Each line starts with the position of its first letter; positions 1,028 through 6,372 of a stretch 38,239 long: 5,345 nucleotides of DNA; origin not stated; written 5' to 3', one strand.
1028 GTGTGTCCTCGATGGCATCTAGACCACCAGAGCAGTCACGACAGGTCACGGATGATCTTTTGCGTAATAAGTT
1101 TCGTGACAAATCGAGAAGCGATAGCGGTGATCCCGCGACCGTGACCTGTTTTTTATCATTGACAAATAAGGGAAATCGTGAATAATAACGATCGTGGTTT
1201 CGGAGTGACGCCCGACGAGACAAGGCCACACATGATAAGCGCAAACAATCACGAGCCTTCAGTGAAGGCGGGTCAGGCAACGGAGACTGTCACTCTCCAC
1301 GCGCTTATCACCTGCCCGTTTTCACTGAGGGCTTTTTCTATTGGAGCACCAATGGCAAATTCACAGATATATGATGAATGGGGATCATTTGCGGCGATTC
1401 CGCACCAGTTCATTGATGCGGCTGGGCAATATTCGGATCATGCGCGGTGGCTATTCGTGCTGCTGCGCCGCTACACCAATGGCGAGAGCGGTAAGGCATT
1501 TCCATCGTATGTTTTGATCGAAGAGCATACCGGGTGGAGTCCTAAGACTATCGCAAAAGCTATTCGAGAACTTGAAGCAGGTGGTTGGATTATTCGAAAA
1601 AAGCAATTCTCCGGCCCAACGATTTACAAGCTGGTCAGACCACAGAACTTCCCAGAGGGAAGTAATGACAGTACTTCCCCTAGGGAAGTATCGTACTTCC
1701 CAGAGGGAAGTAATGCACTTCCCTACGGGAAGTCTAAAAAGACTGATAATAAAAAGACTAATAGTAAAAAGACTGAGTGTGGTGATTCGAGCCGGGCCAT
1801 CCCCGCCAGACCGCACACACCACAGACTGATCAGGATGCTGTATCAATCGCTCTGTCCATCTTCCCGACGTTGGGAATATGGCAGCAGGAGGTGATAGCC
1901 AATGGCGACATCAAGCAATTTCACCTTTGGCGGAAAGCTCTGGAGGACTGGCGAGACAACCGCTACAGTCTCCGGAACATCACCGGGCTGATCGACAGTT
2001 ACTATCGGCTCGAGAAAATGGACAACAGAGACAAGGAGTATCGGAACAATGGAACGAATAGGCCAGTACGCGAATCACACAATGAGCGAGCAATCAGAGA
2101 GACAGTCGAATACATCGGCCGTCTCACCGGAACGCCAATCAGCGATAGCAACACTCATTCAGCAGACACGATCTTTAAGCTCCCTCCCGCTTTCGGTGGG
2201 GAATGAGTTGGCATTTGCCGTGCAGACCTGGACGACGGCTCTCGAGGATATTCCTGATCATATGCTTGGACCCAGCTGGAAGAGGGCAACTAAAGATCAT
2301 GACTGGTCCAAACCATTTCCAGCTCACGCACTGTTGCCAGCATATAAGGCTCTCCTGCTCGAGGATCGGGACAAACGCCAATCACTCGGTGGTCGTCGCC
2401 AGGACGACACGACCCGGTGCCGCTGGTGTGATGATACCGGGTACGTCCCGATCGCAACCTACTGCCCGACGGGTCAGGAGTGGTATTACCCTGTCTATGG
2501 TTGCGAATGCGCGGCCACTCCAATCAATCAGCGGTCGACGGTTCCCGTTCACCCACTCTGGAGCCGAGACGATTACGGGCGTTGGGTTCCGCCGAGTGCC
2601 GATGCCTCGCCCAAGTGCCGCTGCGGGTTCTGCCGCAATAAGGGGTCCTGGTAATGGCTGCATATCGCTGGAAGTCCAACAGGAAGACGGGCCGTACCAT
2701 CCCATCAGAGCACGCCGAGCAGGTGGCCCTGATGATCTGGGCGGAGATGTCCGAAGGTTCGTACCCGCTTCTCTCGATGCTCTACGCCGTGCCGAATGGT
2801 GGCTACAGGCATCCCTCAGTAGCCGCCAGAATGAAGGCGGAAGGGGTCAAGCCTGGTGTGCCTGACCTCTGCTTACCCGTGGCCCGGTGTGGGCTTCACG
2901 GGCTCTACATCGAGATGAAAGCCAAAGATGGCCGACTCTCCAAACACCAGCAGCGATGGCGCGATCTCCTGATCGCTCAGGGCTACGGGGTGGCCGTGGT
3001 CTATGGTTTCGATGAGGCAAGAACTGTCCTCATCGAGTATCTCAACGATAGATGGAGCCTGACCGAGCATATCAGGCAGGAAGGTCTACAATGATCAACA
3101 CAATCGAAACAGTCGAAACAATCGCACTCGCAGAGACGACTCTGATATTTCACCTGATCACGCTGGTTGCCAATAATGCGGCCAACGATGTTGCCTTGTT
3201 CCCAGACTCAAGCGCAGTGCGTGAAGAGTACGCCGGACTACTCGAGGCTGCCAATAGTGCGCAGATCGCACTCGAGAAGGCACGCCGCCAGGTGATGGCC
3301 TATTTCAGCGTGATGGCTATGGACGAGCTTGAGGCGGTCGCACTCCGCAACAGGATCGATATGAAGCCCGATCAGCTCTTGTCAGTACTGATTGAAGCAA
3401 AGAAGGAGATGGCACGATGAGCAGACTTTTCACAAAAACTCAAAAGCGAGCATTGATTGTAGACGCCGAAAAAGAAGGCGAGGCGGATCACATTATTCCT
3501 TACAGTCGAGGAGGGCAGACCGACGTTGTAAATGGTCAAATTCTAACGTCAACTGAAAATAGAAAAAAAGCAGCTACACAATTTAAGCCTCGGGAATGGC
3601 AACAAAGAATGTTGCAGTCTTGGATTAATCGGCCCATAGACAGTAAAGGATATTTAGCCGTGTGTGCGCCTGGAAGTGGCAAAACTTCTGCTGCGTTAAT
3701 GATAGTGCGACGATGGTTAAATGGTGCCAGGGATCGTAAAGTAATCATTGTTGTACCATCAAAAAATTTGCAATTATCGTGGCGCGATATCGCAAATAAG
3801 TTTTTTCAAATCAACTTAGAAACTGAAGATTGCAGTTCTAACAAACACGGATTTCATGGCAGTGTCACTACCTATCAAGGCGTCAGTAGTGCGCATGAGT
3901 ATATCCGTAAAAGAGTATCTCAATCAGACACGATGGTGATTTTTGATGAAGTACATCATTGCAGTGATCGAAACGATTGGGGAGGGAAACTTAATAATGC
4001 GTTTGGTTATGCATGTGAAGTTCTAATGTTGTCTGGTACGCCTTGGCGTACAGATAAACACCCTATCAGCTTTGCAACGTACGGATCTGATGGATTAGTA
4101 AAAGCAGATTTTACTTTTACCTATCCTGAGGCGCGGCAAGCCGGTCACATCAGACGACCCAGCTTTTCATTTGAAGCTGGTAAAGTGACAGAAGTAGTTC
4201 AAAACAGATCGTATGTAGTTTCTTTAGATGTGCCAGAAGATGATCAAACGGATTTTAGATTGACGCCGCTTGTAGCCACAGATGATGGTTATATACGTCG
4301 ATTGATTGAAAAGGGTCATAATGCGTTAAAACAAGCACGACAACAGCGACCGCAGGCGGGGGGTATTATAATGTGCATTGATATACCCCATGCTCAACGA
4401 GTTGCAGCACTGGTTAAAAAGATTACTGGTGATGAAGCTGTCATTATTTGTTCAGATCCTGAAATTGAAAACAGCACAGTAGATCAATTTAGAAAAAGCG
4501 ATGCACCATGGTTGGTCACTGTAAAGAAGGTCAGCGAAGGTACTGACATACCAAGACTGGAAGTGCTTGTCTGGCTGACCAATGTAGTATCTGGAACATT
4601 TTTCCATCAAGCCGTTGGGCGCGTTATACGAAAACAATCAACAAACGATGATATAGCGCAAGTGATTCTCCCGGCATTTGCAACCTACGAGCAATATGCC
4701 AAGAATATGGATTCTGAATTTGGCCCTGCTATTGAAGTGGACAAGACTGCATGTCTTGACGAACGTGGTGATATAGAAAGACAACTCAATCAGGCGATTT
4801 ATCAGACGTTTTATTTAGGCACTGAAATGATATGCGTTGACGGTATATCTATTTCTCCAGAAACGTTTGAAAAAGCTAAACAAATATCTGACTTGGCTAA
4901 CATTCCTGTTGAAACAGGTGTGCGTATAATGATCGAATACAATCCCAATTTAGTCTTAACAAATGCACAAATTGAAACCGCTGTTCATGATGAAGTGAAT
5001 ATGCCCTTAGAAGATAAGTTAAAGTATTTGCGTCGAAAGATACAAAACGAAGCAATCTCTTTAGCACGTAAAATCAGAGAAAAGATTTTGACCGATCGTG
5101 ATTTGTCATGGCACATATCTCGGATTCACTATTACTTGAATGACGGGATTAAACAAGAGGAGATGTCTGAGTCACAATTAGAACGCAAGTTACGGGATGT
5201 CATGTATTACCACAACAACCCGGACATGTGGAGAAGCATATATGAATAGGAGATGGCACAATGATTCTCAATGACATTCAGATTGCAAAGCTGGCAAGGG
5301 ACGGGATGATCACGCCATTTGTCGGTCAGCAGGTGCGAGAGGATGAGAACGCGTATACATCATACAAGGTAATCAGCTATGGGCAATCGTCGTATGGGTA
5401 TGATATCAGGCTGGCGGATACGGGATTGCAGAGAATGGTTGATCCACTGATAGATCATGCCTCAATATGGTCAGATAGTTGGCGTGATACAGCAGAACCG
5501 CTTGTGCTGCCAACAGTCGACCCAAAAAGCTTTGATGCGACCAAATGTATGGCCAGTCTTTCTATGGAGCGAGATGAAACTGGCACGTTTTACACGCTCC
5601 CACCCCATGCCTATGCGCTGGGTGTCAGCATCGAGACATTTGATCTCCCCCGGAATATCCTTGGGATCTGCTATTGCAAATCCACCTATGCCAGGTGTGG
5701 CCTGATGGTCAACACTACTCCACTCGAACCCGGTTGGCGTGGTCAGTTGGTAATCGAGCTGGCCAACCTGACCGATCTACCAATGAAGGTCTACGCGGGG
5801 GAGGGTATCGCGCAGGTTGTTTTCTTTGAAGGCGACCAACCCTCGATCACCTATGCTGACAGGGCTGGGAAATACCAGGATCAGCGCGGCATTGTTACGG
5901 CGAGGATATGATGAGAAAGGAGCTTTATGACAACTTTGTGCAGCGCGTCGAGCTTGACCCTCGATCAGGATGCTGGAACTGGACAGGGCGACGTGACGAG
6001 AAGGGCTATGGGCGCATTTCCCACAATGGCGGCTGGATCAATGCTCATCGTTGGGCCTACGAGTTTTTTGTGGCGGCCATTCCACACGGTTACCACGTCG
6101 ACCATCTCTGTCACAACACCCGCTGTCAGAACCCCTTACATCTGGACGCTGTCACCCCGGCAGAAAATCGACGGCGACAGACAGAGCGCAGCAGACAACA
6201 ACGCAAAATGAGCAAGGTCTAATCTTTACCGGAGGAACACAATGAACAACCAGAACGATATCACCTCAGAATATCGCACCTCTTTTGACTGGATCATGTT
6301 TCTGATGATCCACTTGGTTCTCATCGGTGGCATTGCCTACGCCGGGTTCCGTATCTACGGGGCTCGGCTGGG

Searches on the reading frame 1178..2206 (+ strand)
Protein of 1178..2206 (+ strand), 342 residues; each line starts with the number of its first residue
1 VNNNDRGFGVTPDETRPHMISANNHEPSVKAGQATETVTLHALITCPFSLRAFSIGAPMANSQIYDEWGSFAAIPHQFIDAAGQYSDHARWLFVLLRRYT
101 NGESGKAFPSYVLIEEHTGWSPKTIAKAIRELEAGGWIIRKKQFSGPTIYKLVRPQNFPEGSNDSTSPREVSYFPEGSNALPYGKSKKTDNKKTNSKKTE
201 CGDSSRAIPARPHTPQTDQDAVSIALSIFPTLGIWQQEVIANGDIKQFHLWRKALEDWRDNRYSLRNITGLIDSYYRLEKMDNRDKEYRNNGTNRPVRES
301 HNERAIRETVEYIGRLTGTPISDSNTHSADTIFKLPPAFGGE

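Call 10: search_protein_families(library=phrogs, proteins=[window:1178-2206:+], max_evalue=0.01)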
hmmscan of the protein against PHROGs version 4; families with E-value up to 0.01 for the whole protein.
window:1178-2206:+ (342 aa): 13 families
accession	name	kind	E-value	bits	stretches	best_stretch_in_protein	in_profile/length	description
phrog_270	-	DNA, RNA and nucleotide metabolism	3.7e-13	50.6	1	72-199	33-167/383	replication initiation protein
phrog_678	-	DNA, RNA and nucleotide metabolism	8.7e-13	49.5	1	74-257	35-230/346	replication initiation O-like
phrog_1032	-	DNA, RNA and nucleotide metabolism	4.2e-09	37.8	1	102-208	31-144/281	replication initiation protein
phrog_428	-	DNA, RNA and nucleotide metabolism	4.3e-08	33.7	1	100-201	119-223/455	replication initiation protein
phrog_391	-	DNA, RNA and nucleotide metabolism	6.2e-08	33.6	1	103-205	32-162/298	replication initiation O-like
phrog_186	-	DNA, RNA and nucleotide metabolism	3.4e-06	27.9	1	94-196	48-157/308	DnaD-like helicase loader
phrog_11896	-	DNA, RNA and nucleotide metabolism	6.1e-05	24.1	1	99-213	32-140/225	primosomal protein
phrog_18020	-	DNA, RNA and nucleotide metabolism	0.00011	23.1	1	73-199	16-139/248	replication initiation O-like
phrog_345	-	DNA, RNA and nucleotide metabolism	0.0011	19.7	1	87-204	45-187/297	replication initiation O-like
phrog_6643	-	DNA, RNA and nucleotide metabolism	0.002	18.7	1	102-182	31-101/313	replication initiation protein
phrog_8102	-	DNA, RNA and nucleotide metabolism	0.0021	18.2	1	99-145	49-95/337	replication initiation protein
phrog_3502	-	unknown function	0.0043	18.1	1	108-143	70-106/131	-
phrog_36008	-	unknown function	0.0078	16.5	0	94-148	48-102/345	-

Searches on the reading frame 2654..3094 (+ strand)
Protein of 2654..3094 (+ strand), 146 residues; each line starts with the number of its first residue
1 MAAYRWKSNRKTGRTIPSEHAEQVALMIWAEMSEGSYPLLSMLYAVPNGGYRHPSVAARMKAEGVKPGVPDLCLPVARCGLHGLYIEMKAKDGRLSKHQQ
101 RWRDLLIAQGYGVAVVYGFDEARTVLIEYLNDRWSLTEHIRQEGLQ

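Call 10: search_protein_families(library=phrogs, proteins=[window:2654-3094:+], max_evalue=0.01)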
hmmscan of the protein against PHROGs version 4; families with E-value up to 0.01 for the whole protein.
window:2654-3094:+ (146 aa): 4 families
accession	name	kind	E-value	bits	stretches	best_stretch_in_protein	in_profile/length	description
phrog_824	-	unknown function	5.3e-45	155.4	1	12-132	59-177/265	-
phrog_2363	-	unknown function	1.6e-20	74.6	1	17-133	59-174/192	-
phrog_5702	-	DNA, RNA and nucleotide metabolism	4.8e-14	53.1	1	63-130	1-67/70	Holliday junction resolvase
phrog_93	-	DNA, RNA and nucleotide metabolism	3.6e-06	26.9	1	80-133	392-445/613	endonuclease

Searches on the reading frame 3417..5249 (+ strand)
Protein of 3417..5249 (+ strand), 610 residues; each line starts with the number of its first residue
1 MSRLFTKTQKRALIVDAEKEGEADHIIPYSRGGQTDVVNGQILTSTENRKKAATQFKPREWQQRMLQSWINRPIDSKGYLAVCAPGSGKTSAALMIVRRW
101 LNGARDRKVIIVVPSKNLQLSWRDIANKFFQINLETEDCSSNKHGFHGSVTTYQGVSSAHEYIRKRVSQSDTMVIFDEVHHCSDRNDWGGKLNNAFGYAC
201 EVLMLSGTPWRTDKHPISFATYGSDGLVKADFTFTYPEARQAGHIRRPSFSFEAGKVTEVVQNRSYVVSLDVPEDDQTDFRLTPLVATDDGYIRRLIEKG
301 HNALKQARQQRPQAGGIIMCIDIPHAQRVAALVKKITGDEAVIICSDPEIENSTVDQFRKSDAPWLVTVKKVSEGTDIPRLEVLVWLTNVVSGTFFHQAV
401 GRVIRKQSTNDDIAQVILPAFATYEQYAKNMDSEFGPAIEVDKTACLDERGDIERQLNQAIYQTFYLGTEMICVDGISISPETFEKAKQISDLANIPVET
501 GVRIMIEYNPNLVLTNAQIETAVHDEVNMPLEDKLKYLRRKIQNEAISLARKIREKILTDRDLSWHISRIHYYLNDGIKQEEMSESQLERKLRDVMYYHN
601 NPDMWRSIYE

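Call 10: search_protein_families(library=phrogs, proteins=[window:3417-5249:+], max_evalue=0.01)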
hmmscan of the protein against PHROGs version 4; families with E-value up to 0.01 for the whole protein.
window:3417-5249:+ (610 aa): 9 families
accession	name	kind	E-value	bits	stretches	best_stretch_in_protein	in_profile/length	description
phrog_16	-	DNA, RNA and nucleotide metabolism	4.2e-36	125.5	1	36-417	252-596/986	DNA helicase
phrog_62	-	DNA, RNA and nucleotide metabolism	1.8e-13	49.9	1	51-209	690-849/1881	DNA helicase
phrog_16694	-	unknown function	1.6e-08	34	1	326-422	587-676/1010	-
phrog_9690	-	DNA, RNA and nucleotide metabolism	0.00012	22.2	1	313-415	159-264/306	DNA helicase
phrog_2488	-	DNA, RNA and nucleotide metabolism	0.00021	21.2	0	58-124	19-89/579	DNA helicase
phrog_32453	-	DNA, RNA and nucleotide metabolism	0.00036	21.7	0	22-56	85-119/175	HNH endonuclease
phrog_2467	-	unknown function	0.0015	18.6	1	83-175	15-93/502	-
phrog_170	-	other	0.0017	18.8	1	37-116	57-130/323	PhoH-like phosphate starvation-inducible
phrog_589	-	DNA, RNA and nucleotide metabolism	0.0028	18.4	1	20-59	106-147/179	HNH endonuclease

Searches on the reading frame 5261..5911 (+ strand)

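Call 10: search_protein_families(library=phrogs, proteins=[window:5261-5911:+], max_evalue=0.01)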
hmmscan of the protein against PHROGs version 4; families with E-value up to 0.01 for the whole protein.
window:5261-5911:+ (216 aa): 1 family
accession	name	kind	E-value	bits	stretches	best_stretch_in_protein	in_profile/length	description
phrog_1663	-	DNA, RNA and nucleotide metabolism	1.2e-52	180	1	1-215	50-217/303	dCTP deaminase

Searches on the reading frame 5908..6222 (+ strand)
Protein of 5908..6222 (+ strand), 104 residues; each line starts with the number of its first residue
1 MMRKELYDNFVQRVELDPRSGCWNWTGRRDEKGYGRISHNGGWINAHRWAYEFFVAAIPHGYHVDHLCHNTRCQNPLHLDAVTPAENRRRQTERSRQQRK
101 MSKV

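Call 10: search_protein_families(library=phrogs, proteins=[window:5908-6222:+], max_evalue=0.01)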
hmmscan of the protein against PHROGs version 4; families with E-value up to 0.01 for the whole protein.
window:5908-6222:+ (104 aa): 9 families
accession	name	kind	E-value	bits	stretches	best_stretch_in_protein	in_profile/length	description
phrog_826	-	DNA, RNA and nucleotide metabolism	2.2e-33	117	1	3-99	67-165/281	HNH endonuclease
phrog_1872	-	DNA, RNA and nucleotide metabolism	1.3e-29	104.3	1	3-102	16-120/166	endonuclease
phrog_3593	-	DNA, RNA and nucleotide metabolism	2.5e-27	96.9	1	5-98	54-147/210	HNH endonuclease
phrog_6254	-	DNA, RNA and nucleotide metabolism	1.7e-23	84.6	1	13-103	5-98/154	HNH endonuclease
phrog_59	-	DNA, RNA and nucleotide metabolism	3.6e-15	57.3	1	21-99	157-243/423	HNH endonuclease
phrog_99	-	DNA, RNA and nucleotide metabolism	2.1e-12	48.4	1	2-96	106-210/383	HNH endonuclease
phrog_4842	-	DNA, RNA and nucleotide metabolism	1.1e-09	39.2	1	10-87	67-143/154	HNH endonuclease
phrog_10495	-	DNA, RNA and nucleotide metabolism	9.7e-07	29.9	1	43-96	7-60/63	HNH endonuclease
phrog_1492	-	DNA, RNA and nucleotide metabolism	1.5e-06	28.6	1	13-95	70-163/414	HNH endonuclease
